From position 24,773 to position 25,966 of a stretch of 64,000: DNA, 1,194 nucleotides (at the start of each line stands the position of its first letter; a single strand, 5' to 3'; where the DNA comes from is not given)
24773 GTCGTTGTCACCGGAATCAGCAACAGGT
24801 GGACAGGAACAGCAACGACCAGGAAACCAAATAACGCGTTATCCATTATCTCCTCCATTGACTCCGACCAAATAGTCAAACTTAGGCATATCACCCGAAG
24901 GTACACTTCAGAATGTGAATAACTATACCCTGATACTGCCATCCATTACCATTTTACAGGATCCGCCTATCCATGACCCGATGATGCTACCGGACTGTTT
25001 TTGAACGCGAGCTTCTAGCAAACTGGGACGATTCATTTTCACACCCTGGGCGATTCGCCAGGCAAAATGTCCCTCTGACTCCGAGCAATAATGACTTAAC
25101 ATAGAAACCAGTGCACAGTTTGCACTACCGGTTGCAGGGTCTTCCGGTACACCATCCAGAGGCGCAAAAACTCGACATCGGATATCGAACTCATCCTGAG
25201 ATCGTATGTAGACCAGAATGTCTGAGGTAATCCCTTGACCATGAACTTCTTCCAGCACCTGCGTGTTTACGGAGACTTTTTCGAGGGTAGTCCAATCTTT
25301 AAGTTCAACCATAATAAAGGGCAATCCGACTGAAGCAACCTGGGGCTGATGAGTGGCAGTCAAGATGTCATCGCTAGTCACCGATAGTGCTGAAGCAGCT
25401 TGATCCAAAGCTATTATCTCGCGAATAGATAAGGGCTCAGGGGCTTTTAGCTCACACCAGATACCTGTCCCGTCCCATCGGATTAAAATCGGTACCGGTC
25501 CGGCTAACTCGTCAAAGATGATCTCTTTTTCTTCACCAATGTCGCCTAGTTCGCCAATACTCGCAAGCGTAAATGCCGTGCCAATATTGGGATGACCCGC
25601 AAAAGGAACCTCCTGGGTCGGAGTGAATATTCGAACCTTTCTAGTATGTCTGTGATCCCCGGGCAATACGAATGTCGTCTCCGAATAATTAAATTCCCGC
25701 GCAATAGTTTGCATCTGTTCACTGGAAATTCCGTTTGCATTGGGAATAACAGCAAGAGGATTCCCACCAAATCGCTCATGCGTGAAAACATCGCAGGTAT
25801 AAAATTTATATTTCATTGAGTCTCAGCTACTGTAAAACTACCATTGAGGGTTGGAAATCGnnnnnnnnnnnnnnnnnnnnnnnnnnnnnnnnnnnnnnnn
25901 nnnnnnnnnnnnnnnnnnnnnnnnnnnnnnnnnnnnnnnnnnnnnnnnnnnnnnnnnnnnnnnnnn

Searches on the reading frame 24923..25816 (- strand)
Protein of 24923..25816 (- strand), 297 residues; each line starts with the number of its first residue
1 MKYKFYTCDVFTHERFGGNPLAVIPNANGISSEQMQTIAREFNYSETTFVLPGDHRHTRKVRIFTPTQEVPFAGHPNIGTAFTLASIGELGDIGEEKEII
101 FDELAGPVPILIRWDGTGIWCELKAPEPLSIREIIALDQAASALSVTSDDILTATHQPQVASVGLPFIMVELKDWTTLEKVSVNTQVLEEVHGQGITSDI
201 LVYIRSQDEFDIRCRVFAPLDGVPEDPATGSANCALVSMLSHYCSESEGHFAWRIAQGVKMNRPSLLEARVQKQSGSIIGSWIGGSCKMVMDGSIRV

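Call 9: search_protein_families(library=ncbifam, proteins=[window:24923-25816:-], max_evalue=1e-10)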
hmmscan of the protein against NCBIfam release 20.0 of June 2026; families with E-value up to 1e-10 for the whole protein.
window:24923-25816:- (297 aa): 2 families
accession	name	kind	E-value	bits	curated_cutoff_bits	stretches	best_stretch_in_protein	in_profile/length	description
TIGR00654.1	PhzF_family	subfamily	1.2e-63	215.3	76.2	1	1-297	1-298/298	PhzF family phenazine biosynthesis isomerase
NF007625.0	PRK10281.1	equivalog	3.8e-47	160.9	386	1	1-292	1-294/301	PhzF family isomerase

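Call 10: search_protein_families(library=pfam, proteins=[window:24923-25816:-], max_evalue=0.00001)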
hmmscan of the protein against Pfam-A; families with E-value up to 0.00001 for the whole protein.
window:24923-25816:- (297 aa): 1 family
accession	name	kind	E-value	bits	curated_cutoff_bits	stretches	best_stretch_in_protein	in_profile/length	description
PF02567.21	PhzC-PhzF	-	2.9e-61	207.9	27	1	9-276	2-264/281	Phenazine biosynthesis-like protein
